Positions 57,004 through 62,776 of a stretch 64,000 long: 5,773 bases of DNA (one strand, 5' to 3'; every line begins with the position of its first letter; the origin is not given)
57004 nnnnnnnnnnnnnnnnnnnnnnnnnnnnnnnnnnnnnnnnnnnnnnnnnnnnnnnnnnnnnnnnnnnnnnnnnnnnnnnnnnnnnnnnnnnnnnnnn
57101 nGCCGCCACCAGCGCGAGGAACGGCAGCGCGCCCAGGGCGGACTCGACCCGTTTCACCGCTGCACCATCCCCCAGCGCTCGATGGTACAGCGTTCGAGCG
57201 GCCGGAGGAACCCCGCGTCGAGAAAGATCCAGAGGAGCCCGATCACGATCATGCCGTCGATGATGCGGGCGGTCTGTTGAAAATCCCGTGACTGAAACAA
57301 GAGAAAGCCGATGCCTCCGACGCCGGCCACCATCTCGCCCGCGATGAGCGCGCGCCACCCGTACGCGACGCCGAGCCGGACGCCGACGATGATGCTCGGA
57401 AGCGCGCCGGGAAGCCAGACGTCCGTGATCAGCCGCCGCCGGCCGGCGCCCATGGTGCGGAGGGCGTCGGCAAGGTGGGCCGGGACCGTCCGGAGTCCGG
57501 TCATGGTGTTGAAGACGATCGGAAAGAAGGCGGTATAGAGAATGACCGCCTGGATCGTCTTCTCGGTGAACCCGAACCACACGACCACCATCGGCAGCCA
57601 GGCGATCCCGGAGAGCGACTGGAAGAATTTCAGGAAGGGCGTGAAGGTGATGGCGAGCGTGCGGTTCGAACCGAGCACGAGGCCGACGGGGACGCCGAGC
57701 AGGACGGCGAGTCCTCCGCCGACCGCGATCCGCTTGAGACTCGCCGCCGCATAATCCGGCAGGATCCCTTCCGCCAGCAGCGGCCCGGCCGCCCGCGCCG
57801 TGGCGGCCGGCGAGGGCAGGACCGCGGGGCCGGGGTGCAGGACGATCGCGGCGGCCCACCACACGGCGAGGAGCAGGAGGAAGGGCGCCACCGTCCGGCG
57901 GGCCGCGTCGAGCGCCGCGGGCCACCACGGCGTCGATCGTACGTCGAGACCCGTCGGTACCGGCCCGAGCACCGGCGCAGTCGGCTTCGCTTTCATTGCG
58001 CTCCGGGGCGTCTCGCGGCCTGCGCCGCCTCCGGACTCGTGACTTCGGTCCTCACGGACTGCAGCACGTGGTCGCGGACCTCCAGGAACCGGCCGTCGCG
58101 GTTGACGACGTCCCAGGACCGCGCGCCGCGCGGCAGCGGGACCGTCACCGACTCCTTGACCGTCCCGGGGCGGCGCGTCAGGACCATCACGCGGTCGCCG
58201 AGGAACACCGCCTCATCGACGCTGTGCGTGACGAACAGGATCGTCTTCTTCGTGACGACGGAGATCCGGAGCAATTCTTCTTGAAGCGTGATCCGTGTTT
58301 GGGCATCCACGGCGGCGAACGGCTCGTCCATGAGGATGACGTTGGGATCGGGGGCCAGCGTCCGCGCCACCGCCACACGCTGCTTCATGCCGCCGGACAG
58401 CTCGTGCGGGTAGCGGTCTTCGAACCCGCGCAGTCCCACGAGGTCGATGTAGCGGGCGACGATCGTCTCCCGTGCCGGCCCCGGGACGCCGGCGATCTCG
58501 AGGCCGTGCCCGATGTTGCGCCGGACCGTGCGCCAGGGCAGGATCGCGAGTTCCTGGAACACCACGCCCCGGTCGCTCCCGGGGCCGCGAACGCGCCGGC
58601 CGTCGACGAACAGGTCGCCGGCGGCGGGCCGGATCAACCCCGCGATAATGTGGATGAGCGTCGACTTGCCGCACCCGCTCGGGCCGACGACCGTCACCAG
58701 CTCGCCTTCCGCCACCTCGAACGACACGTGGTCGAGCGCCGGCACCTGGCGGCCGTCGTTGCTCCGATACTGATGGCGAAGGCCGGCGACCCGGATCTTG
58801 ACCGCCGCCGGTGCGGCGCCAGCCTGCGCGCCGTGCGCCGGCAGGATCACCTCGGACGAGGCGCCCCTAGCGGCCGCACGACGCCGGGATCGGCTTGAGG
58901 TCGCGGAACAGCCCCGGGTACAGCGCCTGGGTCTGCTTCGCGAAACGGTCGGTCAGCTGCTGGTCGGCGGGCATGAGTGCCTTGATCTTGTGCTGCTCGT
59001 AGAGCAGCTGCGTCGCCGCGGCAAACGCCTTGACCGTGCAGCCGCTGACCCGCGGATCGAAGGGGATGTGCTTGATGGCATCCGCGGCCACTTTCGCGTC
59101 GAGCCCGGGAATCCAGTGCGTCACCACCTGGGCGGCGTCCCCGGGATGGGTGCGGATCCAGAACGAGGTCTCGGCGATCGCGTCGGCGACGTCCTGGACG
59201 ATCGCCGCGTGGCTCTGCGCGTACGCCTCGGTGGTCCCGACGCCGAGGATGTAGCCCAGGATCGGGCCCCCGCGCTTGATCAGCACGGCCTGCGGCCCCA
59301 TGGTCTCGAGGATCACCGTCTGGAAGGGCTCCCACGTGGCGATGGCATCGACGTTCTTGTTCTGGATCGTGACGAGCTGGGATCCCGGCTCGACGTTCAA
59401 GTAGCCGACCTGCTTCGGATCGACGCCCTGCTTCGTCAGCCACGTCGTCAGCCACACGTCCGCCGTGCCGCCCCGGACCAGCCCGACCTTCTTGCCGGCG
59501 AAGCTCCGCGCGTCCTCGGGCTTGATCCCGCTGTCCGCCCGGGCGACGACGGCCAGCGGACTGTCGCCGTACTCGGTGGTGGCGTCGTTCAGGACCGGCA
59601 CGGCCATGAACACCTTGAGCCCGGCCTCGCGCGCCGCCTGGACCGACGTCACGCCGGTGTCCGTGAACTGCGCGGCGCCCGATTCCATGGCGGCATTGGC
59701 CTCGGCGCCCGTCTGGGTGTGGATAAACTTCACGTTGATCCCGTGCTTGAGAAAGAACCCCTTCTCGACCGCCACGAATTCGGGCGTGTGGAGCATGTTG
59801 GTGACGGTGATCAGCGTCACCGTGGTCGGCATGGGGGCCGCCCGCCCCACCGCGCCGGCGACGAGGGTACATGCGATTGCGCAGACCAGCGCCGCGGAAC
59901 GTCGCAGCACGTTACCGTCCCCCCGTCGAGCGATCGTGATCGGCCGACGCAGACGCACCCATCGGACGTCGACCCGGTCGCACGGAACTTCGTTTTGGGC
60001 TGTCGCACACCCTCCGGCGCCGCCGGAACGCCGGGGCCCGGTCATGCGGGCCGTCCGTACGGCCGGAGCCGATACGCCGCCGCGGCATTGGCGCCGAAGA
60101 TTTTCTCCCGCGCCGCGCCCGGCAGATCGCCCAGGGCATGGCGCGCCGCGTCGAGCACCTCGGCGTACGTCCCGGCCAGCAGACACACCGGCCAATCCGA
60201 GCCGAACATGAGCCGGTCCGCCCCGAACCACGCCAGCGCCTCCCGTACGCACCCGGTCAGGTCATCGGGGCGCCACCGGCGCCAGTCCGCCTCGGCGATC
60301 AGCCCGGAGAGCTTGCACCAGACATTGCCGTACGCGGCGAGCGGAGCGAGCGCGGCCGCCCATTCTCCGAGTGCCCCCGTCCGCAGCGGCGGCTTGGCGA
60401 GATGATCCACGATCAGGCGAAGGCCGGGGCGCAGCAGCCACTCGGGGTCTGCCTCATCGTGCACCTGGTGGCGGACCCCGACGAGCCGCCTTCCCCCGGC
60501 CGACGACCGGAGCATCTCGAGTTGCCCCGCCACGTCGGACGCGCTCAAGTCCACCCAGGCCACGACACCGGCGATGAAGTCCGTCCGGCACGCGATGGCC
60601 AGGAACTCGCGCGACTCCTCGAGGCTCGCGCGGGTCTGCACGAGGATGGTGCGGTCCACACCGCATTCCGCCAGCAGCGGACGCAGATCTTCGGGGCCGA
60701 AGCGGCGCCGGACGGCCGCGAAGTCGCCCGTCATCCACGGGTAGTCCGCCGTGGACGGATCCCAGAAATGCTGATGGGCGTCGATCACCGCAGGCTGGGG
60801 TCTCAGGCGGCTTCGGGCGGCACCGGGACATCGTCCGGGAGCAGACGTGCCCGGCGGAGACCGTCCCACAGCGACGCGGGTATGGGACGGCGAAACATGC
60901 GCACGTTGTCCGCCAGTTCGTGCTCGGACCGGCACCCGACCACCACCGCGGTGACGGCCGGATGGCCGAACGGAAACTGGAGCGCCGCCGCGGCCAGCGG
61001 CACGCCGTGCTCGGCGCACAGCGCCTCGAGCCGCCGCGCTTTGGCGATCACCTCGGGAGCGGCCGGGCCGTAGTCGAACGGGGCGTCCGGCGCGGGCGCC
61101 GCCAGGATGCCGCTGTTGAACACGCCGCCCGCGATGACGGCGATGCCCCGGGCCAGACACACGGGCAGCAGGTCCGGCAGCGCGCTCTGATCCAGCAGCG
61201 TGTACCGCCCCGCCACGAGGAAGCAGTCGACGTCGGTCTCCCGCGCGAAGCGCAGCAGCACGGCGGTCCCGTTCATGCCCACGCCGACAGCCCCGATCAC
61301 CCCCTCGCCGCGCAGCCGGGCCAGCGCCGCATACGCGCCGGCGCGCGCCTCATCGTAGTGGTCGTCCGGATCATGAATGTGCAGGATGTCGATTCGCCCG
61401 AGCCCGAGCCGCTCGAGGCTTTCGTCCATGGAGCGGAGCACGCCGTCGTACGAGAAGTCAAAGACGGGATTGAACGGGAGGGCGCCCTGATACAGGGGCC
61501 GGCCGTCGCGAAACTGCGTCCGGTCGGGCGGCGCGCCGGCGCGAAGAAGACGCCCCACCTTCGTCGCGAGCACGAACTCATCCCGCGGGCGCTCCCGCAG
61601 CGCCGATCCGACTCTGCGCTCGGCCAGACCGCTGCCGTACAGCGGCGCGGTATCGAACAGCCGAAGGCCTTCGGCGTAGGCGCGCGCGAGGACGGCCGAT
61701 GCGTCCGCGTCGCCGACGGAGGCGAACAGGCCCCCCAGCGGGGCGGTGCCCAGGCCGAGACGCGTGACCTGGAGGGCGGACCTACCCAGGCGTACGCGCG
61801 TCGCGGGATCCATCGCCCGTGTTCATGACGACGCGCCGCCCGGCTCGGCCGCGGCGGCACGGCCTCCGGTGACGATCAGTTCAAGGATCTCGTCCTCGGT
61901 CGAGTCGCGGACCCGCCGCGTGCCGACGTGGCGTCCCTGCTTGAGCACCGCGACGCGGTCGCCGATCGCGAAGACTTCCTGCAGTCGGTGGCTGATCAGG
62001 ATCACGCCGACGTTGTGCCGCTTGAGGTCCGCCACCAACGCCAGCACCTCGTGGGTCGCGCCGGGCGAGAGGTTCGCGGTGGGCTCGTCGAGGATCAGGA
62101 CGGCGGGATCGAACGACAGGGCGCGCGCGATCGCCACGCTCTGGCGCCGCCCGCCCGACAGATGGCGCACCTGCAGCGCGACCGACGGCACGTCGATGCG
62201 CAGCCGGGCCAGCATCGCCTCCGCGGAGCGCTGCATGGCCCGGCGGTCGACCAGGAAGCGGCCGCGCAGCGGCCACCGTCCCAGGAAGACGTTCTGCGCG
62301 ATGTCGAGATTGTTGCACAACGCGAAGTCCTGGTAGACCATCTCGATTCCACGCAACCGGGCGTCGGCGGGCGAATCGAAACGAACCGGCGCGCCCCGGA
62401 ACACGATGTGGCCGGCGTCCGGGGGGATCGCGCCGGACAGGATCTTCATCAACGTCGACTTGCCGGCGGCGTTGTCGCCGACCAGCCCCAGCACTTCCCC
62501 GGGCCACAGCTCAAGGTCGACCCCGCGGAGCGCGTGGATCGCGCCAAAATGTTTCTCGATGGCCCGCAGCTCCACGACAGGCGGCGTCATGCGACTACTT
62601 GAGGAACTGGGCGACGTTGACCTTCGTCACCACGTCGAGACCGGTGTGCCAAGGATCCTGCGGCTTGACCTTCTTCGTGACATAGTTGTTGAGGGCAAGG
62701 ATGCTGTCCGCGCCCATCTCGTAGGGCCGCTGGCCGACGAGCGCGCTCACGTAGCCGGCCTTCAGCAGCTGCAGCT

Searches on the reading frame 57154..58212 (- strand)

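Call 46: search_protein_families(library=pfam, proteins=[window:57154-58212:-], max_evalue=0.0001)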
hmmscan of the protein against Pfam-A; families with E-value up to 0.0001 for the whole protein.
window:57154-58212:- (352 aa): 1 family
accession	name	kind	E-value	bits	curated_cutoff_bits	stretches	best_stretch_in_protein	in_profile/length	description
PF00528.27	BPD_transp_1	-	3.5e-20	72.9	26.4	1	173-329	1-165/184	Binding-protein-dependent transport system inner membrane component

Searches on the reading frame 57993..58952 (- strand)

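Call 46: search_protein_families(library=pfam, proteins=[window:57993-58952:-], max_evalue=0.0001)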
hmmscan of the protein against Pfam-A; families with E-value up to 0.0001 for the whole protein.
window:57993-58952:- (319 aa): 2 families
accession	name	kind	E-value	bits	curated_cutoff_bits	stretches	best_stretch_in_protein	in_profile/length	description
PF00005.33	ABC_tran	-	4e-31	108.9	25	1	73-213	1-137/137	ABC transporter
PF13304.12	AAA_21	-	1.9e-05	25.3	27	0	87-126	3-44/304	AAA domain, putative AbiEii toxin, Type IV TA system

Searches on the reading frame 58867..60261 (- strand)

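Call 46: search_protein_families(library=pfam, proteins=[window:58867-60261:-], max_evalue=0.0001)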
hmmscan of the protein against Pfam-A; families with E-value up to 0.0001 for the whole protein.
window:58867-60261:- (464 aa): 3 families
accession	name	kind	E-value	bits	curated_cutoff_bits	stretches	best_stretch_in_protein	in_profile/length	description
PF09084.16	NMT1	-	3e-24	86.6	20.5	1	156-376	2-216/216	NMT1/THI5 like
PF13379.11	NMT1_2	-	1.6e-16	61.4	24.7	1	142-380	2-248/252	NMT1-like family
PF12974.12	Phosphonate-bd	-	3.3e-05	23.8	27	1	174-311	28-164/242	ABC transporter, phosphonate, periplasmic substrate-binding protein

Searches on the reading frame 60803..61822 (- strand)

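Call 46: search_protein_families(library=pfam, proteins=[window:60803-61822:-], max_evalue=0.0001)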
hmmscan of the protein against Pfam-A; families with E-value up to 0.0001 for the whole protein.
window:60803-61822:- (339 aa): 1 family
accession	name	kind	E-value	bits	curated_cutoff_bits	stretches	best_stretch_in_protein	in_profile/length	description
PF00248.27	Aldo_ket_red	-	7.7e-44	150.3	24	1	21-320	1-284/291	Aldo/keto reductase family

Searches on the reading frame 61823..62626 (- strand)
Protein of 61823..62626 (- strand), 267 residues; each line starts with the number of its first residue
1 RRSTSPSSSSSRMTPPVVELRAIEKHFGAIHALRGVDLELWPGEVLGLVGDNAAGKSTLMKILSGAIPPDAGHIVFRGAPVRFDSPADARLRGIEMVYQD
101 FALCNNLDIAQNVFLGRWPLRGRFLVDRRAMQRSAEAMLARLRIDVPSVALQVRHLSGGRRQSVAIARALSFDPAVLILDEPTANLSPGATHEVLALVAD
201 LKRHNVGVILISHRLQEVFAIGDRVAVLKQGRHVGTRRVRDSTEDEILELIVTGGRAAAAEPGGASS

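Call 46: search_protein_families(library=pfam, proteins=[window:61823-62626:-], max_evalue=0.0001)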
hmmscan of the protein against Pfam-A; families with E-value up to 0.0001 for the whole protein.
window:61823-62626:- (267 aa): 2 families
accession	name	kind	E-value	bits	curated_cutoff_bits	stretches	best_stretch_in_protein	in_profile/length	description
PF00005.33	ABC_tran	-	7.3e-31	108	25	1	33-184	1-137/137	ABC transporter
PF13304.12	AAA_21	-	2.6e-10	41.3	27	0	152-213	234-298/304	AAA domain, putative AbiEii toxin, Type IV TA system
